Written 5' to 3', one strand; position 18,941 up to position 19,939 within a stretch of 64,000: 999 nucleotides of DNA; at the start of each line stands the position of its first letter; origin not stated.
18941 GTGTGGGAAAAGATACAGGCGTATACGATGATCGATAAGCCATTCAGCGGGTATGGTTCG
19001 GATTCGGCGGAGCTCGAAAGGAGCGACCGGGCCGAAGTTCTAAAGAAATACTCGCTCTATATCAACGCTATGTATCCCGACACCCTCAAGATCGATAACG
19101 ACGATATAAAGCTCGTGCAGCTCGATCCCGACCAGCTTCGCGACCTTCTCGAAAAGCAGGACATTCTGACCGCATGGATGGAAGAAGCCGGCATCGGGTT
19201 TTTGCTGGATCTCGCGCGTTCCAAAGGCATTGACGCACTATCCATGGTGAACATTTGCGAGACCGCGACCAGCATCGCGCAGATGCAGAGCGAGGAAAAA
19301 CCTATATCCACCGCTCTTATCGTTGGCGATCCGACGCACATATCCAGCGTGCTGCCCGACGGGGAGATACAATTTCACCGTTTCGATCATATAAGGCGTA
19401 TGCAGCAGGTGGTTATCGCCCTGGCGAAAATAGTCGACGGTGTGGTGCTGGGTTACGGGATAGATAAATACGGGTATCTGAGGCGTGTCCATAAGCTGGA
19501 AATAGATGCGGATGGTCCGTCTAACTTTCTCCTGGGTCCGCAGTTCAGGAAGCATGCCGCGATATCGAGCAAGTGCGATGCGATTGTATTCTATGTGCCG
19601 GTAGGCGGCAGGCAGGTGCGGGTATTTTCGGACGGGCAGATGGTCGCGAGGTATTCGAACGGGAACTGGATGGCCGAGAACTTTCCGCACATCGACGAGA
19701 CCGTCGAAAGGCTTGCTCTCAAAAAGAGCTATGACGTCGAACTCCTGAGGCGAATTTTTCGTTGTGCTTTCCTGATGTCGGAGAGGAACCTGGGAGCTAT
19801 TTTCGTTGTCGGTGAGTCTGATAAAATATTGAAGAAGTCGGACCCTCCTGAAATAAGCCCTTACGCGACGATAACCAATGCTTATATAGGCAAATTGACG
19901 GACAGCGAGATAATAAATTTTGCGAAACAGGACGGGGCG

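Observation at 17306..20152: Adenylate-forming (ANL) enzyme fused to two tandem diadenylate-cyclase-like domains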

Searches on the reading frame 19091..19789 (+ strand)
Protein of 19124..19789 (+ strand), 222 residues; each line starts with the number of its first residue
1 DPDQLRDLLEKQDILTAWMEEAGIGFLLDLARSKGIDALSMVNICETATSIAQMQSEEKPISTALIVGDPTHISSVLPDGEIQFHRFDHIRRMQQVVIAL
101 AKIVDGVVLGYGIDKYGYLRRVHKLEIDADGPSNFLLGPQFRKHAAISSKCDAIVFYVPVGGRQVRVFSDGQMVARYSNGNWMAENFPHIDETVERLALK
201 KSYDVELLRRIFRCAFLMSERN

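Call 5: search_protein_families(library=pfam, proteins=[window:19124-19789:+], max_evalue=10)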
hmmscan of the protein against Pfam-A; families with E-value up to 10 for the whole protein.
seq(222 aa): 0 families

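Call 13: search_solved_structures(query=A1, max_evalue=10, show_alignments=3)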
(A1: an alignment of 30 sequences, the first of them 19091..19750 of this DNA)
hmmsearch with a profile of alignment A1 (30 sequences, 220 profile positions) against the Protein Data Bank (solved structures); distinct sequences matched with E-value up to 10: 7.
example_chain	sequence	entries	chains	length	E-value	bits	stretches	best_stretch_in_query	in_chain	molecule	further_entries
3nvm_A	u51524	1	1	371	0.32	13.9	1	3-48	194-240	NOP5/NOP56 related protein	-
8gps_A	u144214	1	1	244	1.1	12.1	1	61-153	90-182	MgtE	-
4by9_C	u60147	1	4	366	1.2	12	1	3-44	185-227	NOP5/NOP56 RELATED PROTEIN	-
9h3g_Ga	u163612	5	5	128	1.2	12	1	93-164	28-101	Ubiquitin-ribosomal protein eL40z fusion protein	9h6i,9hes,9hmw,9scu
3nmu_A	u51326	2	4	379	1.2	11.9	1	3-44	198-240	NOP5/NOP56 related protein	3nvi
2nnw_A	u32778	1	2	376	1.2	11.9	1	3-44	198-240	NOP5/NOP56 related protein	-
3nvk_A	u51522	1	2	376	1.2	11.9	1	3-44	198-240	NOP5/NOP56 related protein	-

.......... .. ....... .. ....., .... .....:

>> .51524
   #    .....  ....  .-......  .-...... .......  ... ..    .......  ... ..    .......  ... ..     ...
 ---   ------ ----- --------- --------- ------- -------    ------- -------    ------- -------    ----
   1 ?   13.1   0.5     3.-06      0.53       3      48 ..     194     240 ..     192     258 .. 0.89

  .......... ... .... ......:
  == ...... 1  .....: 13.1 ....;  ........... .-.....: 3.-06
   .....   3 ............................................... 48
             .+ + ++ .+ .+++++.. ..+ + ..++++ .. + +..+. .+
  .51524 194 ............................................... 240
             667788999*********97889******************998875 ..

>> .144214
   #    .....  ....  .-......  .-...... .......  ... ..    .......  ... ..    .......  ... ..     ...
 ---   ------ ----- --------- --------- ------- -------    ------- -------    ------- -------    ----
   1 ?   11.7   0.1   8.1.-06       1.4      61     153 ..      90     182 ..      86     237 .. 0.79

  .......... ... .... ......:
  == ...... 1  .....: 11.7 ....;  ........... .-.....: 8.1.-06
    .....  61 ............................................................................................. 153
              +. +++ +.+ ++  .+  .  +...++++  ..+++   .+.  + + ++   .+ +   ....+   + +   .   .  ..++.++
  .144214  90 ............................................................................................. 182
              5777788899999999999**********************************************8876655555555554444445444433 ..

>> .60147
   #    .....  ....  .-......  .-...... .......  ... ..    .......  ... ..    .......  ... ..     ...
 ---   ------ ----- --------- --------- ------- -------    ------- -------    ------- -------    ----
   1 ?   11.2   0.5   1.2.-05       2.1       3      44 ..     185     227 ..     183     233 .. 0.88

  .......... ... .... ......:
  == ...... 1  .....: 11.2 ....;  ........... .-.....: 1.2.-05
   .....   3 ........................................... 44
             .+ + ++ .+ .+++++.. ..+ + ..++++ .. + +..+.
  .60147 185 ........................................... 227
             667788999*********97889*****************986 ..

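Call 19: predict_structure(alignment_id=A1)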
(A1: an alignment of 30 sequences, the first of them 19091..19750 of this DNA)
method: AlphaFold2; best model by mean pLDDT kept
length: 220 residues; sequences in the alignment: 30
mean_pLDDT: 82.2   pTM: 0.77
mean pLDDT of the five models: 82.2, 82.1, 81.9, 81.0, 80.4
residues with pLDDT >= 90: 82; 70-90: 101; 50-70: 34; < 50: 3
segments of 3 or more residues with pLDDT < 50: 1-3
pLDDT, mean of each block of 10 residues (from residue 1): 55 79 73 82 91 92 75 89 91 82 89 85 93 86 60 88 94 88 89 76 73 76
secondary structure, 60 per line:
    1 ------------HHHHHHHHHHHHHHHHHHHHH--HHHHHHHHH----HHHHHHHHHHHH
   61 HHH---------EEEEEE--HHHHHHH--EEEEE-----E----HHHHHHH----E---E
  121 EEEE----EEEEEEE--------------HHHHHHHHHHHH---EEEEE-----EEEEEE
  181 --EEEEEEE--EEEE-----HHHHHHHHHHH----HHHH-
elements in order: H13-33 H36-44 H49-63 E73-78 H81-87 E90-94 H105-111 E120-124 E129-135 H150-161 E165-169 E175-180 E183-189 E192-195 H201-211 H216-219

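Call 22: fold_search(model_id=the predicted structure, library=pdb)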
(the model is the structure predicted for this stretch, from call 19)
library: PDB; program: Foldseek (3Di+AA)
matches with E <= 10: 412; with E <= 0.001: 49
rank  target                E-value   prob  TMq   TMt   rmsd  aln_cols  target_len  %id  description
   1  9y4s_G                3.7e-05  1.00  0.47  0.33  10.0       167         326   14  Crystal structure of DNA integrity scanning protein (DisA) from Mycobacterium tuberculosis in complex with cyclic di-A (released 2025-09-17)
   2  9y4s_H                4.4e-05  1.00  0.47  0.32   8.5       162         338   13  Crystal structure of DNA integrity scanning protein (DisA) from Mycobacterium tuberculosis in complex with cyclic di-A (released 2025-09-17)
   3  7y0d_A                4.4e-05  1.00  0.44  0.30   7.6       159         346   12  Cryo-EM structure of the Mycobacterium smegmatis DNA integrity scanning protein (MsDisA). (released 2023-02-08)
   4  9y9y_H                5.6e-05  1.00  0.45  0.48   9.8       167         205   12  Crystal structure of DNA integrity scanning protein DisA from Mycobacterium tuberculosis in complex with cyclic di-AMP (released 2025-09-24)
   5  9y4s_E                6.3e-05  1.00  0.47  0.34   8.3       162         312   13  Crystal structure of DNA integrity scanning protein (DisA) from Mycobacterium tuberculosis in complex with cyclic di-A (released 2025-09-17)
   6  9y9y_C                8.4e-05  1.00  0.47  0.32   9.5       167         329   14  Crystal structure of DNA integrity scanning protein DisA from Mycobacterium tuberculosis in complex with cyclic di-AMP (released 2025-09-24)
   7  9y4s_B                9.0e-05  1.00  0.47  0.31   9.6       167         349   14  Crystal structure of DNA integrity scanning protein (DisA) from Mycobacterium tuberculosis in complex with cyclic di-A (released 2025-09-17)
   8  9y4s_F                9.0e-05  1.00  0.46  0.34   9.4       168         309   14  Crystal structure of DNA integrity scanning protein (DisA) from Mycobacterium tuberculosis in complex with cyclic di-A (released 2025-09-17)
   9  9y9y_A                9.5e-05  1.00  0.47  0.31   8.3       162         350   13  Crystal structure of DNA integrity scanning protein DisA from Mycobacterium tuberculosis in complex with cyclic di-AMP (released 2025-09-24)
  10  9y4s_D                9.5e-05  1.00  0.47  0.31  10.0       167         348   13  Crystal structure of DNA integrity scanning protein (DisA) from Mycobacterium tuberculosis in complex with cyclic di-A (released 2025-09-17)
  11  4yxm_A                9.5e-05  1.00  0.45  0.30   7.6       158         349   11  Structure of Thermotoga maritima DisA D75N mutant with reaction product c-di-AMP (released 2015-06-03)
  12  8ofj_A                1.2e-04  1.00  0.46  0.63   7.7       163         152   12  Mycoplasma pneumoniae CdaM (released 2023-06-21)
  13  9y4s_A                1.4e-04  1.00  0.45  0.30   9.8       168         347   12  Crystal structure of DNA integrity scanning protein (DisA) from Mycobacterium tuberculosis in complex with cyclic di-A (released 2025-09-17)
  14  6gyy_B                1.6e-04  1.00  0.40  0.55   9.5       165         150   14  Crystal structure of DacA from Staphylococcus aureus, N166C/T172C double mutant (released 2019-01-23)
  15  6gyw_A                1.9e-04  1.00  0.44  0.61   8.7       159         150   16  Crystal structure of DacA from Staphylococcus aureus (released 2019-01-23)
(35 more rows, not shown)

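Call 60: search_protein_representatives(alignment_id=A1)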
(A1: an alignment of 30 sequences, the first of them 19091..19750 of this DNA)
Query: 30 sequences, 220 profile positions. Proteins with E-value up to 0.001 (for the whole library): 88; up to 1e-10: 57; up to 1e-30: 19. The best 88 are listed.
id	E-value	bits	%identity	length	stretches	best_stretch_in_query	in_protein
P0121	1.1e-119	414.2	-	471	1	2-220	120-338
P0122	3.1e-114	396.5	-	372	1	3-220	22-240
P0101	2.0e-109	380.8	-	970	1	2-220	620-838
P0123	3.6e-109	379.9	-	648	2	2-220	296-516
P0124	1.3e-91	322.6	-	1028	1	3-219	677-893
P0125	3.8e-91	321.0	-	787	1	36-220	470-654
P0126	8.3e-87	306.8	-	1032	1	3-220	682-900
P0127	3.6e-63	229.5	-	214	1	2-133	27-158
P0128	4.1e-63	229.3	-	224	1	6-132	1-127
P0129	3.7e-56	206.6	-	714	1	2-121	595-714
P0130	4.5e-55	203.0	-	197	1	10-190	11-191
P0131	3.1e-42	161.1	-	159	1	79-189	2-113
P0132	1.6e-40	155.5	-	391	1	34-215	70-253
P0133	2.2e-39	151.8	-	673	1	34-216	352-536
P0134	1.2e-38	149.3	-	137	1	14-105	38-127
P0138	5.6e-33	130.8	-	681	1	39-219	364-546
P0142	2.3e-29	119.0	-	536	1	35-217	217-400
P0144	1.4e-28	116.4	-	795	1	34-219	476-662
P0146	4.0e-27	111.7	-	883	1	38-218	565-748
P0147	4.3e-26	108.3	-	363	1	29-199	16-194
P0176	8.5e-11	58.3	-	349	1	35-219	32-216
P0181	7.8e-09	51.9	-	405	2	68-219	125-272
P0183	2.2e-08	50.4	-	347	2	40-215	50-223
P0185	9.7e-07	45.0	-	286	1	38-218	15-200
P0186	3.4e-06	43.3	-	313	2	63-217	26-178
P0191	9.4e-05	38.5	-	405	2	73-217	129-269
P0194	1.5e-04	37.8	-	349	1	52-185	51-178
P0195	1.6e-04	37.8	-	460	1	35-187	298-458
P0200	3.5e-04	36.7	-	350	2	41-219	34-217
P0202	3.9e-04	36.5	-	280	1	41-185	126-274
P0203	6.4e-04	35.8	-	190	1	40-184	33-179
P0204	8.1e-04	35.5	-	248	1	38-219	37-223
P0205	8.9e-04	35.3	-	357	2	38-218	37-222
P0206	9.1e-04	35.3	-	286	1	47-187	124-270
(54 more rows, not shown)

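Call 61: search_protein_families(library=pfam, proteins=[P0133, P0138, P0144, P0146, P0142, P0147, P0176, P0185, P0186, P0202], max_evalue=0.01)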
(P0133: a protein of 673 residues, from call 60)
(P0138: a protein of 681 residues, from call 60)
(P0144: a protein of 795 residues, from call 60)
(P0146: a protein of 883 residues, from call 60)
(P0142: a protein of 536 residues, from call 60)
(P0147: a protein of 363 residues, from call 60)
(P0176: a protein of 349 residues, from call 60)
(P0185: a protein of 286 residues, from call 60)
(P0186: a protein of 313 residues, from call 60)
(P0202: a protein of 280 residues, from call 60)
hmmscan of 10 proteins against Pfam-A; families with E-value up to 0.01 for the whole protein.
P0133 (673 aa): 2 families
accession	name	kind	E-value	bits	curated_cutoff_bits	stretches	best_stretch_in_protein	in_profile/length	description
PF02457.21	DAC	-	2.3e-12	47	27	1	545-668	3-118/119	DisA bacterial checkpoint controller nucleotide-binding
PF13490.11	zf-HC2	-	4.3e-06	27.2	22.2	1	41-64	11-34/35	Putative zinc-finger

P0138 (681 aa): 3 families
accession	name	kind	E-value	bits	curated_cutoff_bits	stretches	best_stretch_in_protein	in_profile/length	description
PF02457.21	DAC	-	2e-13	50.4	27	1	555-675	6-117/119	DisA bacterial checkpoint controller nucleotide-binding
PF13541.12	ChlI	-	3.3e-06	27.4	27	1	199-288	37-121/121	Subunit ChlI of Mg-chelatase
PF13490.11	zf-HC2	-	4.9e-06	27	22.2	1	39-64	9-34/35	Putative zinc-finger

P0144 (795 aa): 3 families
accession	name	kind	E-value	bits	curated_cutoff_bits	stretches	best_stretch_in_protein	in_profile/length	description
PF02457.21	DAC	-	3.7e-10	39.9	27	1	717-789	42-117/119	DisA bacterial checkpoint controller nucleotide-binding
PF13490.11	zf-HC2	-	1.4e-07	31.9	22.2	1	141-165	10-34/35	Putative zinc-finger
PF05362.19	Lon_C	-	0.0016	18.5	21.1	1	325-416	109-201/205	Lon protease (S16) C-terminal proteolytic domain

P0146 (883 aa): 1 family
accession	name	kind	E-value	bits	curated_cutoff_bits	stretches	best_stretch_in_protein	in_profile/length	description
PF02457.21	DAC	-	3.7e-09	36.6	27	1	759-878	7-118/119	DisA bacterial checkpoint controller nucleotide-binding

P0142 (536 aa): 2 families
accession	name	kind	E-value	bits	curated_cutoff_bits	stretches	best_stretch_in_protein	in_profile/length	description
PF02457.21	DAC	-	5.2e-07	29.7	27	1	409-531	4-118/119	DisA bacterial checkpoint controller nucleotide-binding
PF05362.19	Lon_C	-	0.0066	16.5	21.1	0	97-183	116-201/205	Lon protease (S16) C-terminal proteolytic domain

P0147 (363 aa): 1 family
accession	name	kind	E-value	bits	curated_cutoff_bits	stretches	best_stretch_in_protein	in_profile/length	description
PF02457.21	DAC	-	1.7e-10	41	27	1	278-354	38-117/119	DisA bacterial checkpoint controller nucleotide-binding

P0176 (349 aa): 1 family
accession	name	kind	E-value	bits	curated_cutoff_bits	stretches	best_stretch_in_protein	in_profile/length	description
PF02457.21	DAC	-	4.2e-15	55.8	27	1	225-344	6-118/119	DisA bacterial checkpoint controller nucleotide-binding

P0185 (286 aa): 1 family
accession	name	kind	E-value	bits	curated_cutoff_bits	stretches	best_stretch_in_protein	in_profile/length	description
PF01595.25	CNNM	-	2.1e-11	44.2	28.4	1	206-280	17-90/181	Cyclin M transmembrane N-terminal domain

P0186 (313 aa): 1 family
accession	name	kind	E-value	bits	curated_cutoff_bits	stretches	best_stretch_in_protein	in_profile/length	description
PF02457.21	DAC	-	3.7e-16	59.2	27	1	186-308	3-118/119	DisA bacterial checkpoint controller nucleotide-binding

P0202 (280 aa): 1 family
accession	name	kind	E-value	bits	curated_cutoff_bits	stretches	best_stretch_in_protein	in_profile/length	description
PF02457.21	DAC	-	1.6e-19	70.1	27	1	152-272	7-118/119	DisA bacterial checkpoint controller nucleotide-binding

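Call 62: search_protein_families(library=pfam, proteins=[P0206, P0195, P0194, P0203, P0204, P0205, P0200, P0183, P0181, P0191], max_evalue=0.01)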
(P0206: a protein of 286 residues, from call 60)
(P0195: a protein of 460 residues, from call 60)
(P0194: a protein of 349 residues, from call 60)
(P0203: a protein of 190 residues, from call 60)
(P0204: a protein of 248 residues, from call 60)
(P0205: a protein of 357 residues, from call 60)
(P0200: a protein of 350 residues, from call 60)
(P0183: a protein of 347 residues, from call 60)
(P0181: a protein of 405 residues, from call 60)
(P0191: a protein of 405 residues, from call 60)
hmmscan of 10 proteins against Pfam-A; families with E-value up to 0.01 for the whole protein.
P0206 (286 aa): 1 family
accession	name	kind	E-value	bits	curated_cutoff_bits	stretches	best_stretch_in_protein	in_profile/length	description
PF02457.21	DAC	-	5.4e-21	74.8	27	1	140-266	3-118/119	DisA bacterial checkpoint controller nucleotide-binding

P0195 (460 aa): 1 family
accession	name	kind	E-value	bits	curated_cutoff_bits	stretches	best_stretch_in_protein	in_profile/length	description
PF02457.21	DAC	-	1.2e-21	76.9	27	1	328-454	4-118/119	DisA bacterial checkpoint controller nucleotide-binding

P0194 (349 aa): 1 family
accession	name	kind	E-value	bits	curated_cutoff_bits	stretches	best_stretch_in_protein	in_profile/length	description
PF02457.21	DAC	-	2.9e-11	43.4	27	1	225-344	6-118/119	DisA bacterial checkpoint controller nucleotide-binding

P0203 (190 aa): 0 families

P0204 (248 aa): 0 families

P0205 (357 aa): 1 family
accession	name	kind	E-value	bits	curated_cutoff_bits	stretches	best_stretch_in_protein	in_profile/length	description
PF02457.21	DAC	-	8.4e-09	35.5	27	1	232-352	6-118/119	DisA bacterial checkpoint controller nucleotide-binding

P0200 (350 aa): 1 family
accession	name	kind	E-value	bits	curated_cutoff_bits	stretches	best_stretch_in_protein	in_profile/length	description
PF02457.21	DAC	-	7.5e-09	35.6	27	1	227-345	7-118/119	DisA bacterial checkpoint controller nucleotide-binding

P0183 (347 aa): 1 family
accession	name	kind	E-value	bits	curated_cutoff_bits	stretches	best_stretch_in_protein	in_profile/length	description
PF02457.21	DAC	-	0.0019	18.2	27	0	234-341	4-118/119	DisA bacterial checkpoint controller nucleotide-binding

P0181 (405 aa): 4 families
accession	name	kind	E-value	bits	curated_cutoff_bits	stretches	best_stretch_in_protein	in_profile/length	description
PF02457.21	DAC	-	1.5e-12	47.6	27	1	280-399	5-118/119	DisA bacterial checkpoint controller nucleotide-binding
PF13412.12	HTH_24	-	0.0005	20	21.9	1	9-53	4-48/48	Winged helix-turn-helix DNA-binding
PF12802.13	MarR_2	-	0.0024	18.4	27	1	23-53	21-51/61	MarR family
PF01978.25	TrmB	-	0.0047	17.2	25.6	0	12-56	12-56/68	Sugar-specific transcriptional regulator TrmB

P0191 (405 aa): 8 families
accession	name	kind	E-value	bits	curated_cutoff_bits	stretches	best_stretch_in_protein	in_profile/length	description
PF02457.21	DAC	-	5.7e-16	58.6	27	1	280-397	6-117/119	DisA bacterial checkpoint controller nucleotide-binding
PF12802.13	MarR_2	-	2.4e-06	28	27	1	13-53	10-51/61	MarR family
PF13412.12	HTH_24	-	1.2e-05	25.3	21.9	1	8-53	3-48/48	Winged helix-turn-helix DNA-binding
PF01047.28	MarR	-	1.7e-05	25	24.6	1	12-53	7-48/59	MarR family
PF12840.13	HTH_20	-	0.00014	22.2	27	1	14-55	7-51/51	Helix-turn-helix domain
PF25212.1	HVO_A0114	-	0.00064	19.9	27.6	1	9-56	23-70/84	HVO_A0114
PF13545.12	HTH_Crp_2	-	0.0024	18.2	27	0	26-53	26-53/70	Crp-like helix-turn-helix domain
PF01022.26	HTH_5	-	0.0083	16.4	22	0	13-53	7-46/47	Bacterial regulatory protein, arsR family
